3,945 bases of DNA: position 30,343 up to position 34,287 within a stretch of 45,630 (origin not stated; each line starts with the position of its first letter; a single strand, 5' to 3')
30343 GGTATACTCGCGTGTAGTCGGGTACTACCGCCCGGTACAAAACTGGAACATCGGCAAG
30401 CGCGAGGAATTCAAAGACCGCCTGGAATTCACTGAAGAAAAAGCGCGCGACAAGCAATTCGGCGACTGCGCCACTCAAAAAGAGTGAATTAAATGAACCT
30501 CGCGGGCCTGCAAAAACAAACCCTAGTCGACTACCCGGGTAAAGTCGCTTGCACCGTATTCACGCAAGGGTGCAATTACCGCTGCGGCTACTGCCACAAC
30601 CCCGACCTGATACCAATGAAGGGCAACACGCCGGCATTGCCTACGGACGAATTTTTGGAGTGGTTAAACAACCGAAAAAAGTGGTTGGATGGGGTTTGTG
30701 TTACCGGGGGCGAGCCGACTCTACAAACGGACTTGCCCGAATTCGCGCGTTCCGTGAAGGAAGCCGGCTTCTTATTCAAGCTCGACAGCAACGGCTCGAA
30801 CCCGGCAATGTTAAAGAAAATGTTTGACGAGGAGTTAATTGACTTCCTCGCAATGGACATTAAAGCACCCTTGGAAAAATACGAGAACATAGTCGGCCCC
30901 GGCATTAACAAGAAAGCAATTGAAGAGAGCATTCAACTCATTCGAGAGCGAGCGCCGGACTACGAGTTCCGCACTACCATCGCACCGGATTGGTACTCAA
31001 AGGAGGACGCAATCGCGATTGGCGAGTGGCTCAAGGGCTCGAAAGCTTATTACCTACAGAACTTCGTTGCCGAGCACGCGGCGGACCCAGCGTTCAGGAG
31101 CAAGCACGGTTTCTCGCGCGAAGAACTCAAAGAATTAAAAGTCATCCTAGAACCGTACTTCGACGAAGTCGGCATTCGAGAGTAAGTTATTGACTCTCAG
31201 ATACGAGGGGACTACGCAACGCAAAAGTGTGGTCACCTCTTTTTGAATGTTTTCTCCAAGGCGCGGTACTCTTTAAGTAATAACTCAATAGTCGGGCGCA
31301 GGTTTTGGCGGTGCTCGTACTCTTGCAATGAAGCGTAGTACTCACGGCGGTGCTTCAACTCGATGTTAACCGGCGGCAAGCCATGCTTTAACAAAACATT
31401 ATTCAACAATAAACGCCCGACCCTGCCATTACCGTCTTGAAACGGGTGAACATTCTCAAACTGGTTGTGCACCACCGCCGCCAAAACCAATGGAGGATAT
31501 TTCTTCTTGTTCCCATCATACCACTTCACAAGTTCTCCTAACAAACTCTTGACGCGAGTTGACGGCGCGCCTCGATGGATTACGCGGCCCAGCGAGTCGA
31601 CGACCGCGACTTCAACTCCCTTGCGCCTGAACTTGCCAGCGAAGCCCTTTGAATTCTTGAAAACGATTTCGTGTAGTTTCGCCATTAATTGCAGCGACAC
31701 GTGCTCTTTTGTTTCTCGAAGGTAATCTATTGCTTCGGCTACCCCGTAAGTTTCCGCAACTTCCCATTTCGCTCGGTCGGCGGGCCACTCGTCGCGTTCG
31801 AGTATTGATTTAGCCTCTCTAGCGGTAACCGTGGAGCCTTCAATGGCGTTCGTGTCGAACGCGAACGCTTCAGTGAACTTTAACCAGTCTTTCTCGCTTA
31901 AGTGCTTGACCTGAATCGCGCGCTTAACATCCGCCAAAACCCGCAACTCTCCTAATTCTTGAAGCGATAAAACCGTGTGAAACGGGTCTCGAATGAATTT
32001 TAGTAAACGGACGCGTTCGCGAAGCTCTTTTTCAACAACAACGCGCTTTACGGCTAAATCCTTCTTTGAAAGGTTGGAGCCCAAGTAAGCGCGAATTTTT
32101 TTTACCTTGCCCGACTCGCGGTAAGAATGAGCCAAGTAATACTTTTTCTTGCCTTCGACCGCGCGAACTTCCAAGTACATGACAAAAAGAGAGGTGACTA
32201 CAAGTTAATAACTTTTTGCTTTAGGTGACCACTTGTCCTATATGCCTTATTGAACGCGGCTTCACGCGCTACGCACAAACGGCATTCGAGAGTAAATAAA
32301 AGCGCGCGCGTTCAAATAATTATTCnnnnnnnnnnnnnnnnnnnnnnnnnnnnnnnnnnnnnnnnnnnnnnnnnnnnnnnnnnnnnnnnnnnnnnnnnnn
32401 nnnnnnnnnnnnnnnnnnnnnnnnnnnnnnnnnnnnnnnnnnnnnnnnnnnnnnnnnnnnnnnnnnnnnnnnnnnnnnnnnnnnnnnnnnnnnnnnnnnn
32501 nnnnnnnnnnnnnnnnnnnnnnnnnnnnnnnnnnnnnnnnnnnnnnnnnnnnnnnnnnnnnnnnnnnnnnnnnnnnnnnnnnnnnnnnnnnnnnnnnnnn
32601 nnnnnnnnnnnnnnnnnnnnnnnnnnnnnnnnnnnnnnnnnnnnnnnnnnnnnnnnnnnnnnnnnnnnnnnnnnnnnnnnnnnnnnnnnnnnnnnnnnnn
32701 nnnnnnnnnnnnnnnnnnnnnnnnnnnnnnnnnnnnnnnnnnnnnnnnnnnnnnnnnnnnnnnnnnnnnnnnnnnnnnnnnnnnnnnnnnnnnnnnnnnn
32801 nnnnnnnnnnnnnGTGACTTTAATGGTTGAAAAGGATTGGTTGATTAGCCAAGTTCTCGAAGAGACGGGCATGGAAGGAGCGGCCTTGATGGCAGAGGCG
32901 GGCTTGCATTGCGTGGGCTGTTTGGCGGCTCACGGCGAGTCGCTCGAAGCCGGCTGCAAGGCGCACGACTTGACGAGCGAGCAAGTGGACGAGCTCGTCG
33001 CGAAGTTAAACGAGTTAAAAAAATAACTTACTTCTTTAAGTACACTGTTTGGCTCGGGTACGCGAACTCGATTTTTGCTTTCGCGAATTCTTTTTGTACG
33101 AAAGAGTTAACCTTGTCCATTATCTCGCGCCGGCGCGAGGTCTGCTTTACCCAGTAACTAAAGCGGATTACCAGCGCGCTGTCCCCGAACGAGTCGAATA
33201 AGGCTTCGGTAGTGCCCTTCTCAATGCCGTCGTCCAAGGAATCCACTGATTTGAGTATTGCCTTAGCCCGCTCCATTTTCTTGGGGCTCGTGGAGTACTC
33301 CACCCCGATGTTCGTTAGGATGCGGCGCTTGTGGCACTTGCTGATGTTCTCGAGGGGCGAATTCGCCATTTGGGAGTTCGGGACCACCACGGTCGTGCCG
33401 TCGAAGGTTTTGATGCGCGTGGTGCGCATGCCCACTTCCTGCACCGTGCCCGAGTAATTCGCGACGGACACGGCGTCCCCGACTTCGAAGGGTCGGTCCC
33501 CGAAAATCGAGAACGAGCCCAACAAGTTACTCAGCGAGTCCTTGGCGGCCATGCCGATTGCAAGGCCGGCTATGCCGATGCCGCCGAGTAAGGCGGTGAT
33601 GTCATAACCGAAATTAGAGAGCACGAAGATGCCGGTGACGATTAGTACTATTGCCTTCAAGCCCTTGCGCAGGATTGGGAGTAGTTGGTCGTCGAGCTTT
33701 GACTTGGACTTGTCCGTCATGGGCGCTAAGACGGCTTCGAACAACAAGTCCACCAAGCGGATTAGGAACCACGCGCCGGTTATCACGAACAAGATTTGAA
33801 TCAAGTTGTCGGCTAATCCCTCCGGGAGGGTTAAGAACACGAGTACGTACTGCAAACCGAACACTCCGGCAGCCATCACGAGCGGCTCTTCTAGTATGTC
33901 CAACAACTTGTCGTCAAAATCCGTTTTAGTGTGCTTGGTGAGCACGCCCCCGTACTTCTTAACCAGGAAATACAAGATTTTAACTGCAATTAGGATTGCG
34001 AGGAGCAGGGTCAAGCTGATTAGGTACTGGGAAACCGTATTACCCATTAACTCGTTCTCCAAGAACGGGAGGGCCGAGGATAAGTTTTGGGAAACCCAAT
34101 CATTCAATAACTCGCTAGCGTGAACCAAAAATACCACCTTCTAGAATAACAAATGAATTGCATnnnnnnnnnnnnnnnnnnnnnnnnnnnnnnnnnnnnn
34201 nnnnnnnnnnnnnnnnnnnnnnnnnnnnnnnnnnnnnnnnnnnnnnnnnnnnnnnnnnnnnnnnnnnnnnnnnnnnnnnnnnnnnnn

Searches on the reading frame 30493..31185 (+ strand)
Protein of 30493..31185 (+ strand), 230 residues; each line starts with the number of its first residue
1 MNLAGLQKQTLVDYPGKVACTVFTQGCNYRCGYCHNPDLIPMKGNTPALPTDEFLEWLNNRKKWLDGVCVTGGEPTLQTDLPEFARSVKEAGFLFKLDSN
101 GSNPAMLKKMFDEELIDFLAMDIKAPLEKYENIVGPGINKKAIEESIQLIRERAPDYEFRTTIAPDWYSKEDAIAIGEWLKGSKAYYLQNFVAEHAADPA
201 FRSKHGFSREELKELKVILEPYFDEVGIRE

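Call 20: search_protein_families(library=pfam, proteins=[window:30493-31185:+], max_evalue=0.001)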
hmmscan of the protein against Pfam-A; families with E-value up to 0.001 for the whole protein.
window:30493-31185:+ (230 aa): 2 families
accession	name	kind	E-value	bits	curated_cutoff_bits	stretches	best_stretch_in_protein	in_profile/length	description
PF04055.27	Radical_SAM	-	2.1e-21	77.2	29.5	1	22-155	2-142/166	Radical SAM superfamily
PF13353.11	Fer4_12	-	8.3e-10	39.5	22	1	18-123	6-113/137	4Fe-4S single cluster domain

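Call 70: search_protein_families(library=ncbifam, proteins=[window:30493-31185:+], max_evalue=0.01)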
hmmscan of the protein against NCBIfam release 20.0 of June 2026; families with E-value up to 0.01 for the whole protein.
window:30493-31185:+ (230 aa): 50 families (the best 25 are shown)
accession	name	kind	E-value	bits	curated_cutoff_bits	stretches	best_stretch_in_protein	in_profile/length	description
TIGR02495.1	NrdG2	equivalog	2.2e-64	216.3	131.15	1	3-191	2-192/193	anaerobic ribonucleoside-triphosphate reductase activating protein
TIGR02493.1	PFLA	equivalog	8.8e-21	74.3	231.75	1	8-172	7-174/235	pyruvate formate-lyase-activating protein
TIGR04041.1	activase_YjjW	hypoth_equivalog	5.2e-20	72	250.2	2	51-182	95-226/276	YjjW family glycine radical enzyme activase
NF008356.0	PRK11145.1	equivalog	4.6e-11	42.5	375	1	11-181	15-189/246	pyruvate formate lyase 1-activating protein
TIGR03963.1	rSAM_QueE_Clost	equivalog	4.7e-11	42.8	260.1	1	16-132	18-131/219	putative 7-carboxy-7-deazaguanine synthase QueE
TIGR02494.1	PFLE_PFLC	subfamily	6.5e-10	38.7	174.35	1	6-39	4-36/293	glycyl-radical enzyme activating protein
TIGR02491.1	NrdG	equivalog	1.7e-09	37.8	126.1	1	4-90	3-89/154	anaerobic ribonucleoside-triphosphate reductase activating protein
TIGR02826.1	RNR_activ_nrdG3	equivalog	4.3e-09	36.4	151.7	1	10-91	8-87/148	anaerobic ribonucleoside-triphosphate reductase activating protein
NF038283.1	viperin_w_prok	equivalog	5.2e-09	35.7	180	1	23-157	8-154/281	viperin family antiviral radical SAM protein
NF043069.1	T4HPD_activ_SAM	equivalog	4e-08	33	425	1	5-38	6-38/299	trans-4-hydroxy-L-proline dehydratase activase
TIGR02666.1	moaA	equivalog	5.3e-08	32.2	284.05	1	24-92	17-87/336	GTP 3',8-cyclase MoaA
TIGR02668.1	moaA_archaeal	equivalog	1.3e-07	31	325.25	1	23-101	16-94/303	GTP 3',8-cyclase MoaA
NF048010.1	SfplDhtActHpsHDes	equivalog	1.8e-07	30.3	430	1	6-38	11-42/298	(2S)-3-sulfopropanediol dehydratase activating enzyme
NF038332.1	rSAM_rare_HxsC4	exception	2.5e-07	30.2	500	1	26-93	23-89/335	radical SAM protein HxsC4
NF033719.1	ind_deCO2_activ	equivalog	6e-07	29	425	0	66-174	131-238/302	indoleacetate decarboxylase activase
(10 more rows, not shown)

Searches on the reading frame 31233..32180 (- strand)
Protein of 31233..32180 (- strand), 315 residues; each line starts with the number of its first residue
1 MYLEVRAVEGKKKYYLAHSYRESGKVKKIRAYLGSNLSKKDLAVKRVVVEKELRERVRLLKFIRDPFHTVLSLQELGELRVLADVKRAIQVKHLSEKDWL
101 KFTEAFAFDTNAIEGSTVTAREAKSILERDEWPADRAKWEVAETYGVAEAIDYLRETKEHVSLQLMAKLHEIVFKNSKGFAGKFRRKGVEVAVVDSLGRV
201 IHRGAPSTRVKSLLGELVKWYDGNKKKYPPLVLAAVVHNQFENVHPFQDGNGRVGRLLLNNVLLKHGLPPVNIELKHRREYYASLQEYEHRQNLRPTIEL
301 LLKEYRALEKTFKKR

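Call 20: search_protein_families(library=pfam, proteins=[window:31233-32180:-], max_evalue=0.001)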
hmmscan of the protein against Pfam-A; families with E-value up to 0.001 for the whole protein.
window:31233-32180:- (315 aa): 1 family
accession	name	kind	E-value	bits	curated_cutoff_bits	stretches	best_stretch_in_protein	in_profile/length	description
PF02661.23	Fic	-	5.5e-19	69.2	24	1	162-263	3-93/93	Fic/DOC family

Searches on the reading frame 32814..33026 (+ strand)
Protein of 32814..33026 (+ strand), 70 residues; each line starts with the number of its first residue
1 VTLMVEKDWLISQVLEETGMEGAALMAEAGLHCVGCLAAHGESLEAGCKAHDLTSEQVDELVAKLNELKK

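Call 20: search_protein_families(library=pfam, proteins=[window:32814-33026:+], max_evalue=0.001)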
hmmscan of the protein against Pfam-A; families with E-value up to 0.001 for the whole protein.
window:32814-33026:+ (70 aa): 1 family
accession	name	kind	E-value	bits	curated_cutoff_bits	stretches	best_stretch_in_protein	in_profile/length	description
PF08984.16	DUF1858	-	1.3e-07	32.1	32.2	1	7-56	3-56/59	Domain of unknown function (DUF1858)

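Call 70: search_protein_families(library=ncbifam, proteins=[window:32814-33026:+], max_evalue=0.01)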
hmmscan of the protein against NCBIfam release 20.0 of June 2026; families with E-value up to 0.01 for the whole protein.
window:32814-33026:+ (70 aa): 1 family
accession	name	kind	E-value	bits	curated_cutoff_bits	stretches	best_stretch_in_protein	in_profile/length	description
TIGR03980.1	prismane_assoc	subfamily_domain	1.1e-14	54.1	44.95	1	6-66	2-58/58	hybrid cluster protein-associated redox disulfide domain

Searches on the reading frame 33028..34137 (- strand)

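Call 19: search_protein_families(library=pfam, proteins=[window:33028-34137:-], max_evalue=0.00001)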
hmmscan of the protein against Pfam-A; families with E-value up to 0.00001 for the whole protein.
window:33028-34137:- (369 aa): 3 families
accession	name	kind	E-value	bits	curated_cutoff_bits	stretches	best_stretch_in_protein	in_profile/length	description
PF00924.24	MS_channel_2nd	-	8.4e-21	74.3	20.2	1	200-267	1-68/68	Mechanosensitive ion channel, beta-domain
PF21082.3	MS_channel_3rd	-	1e-08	35.9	21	1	275-358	3-88/88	Mechanosensitive ion channel MscS, C-terminal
PF21088.3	MS_channel_1st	-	7.9e-08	32.6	23.1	1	159-199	2-42/42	Mechanosensitive ion channel, transmembrane helices 2/3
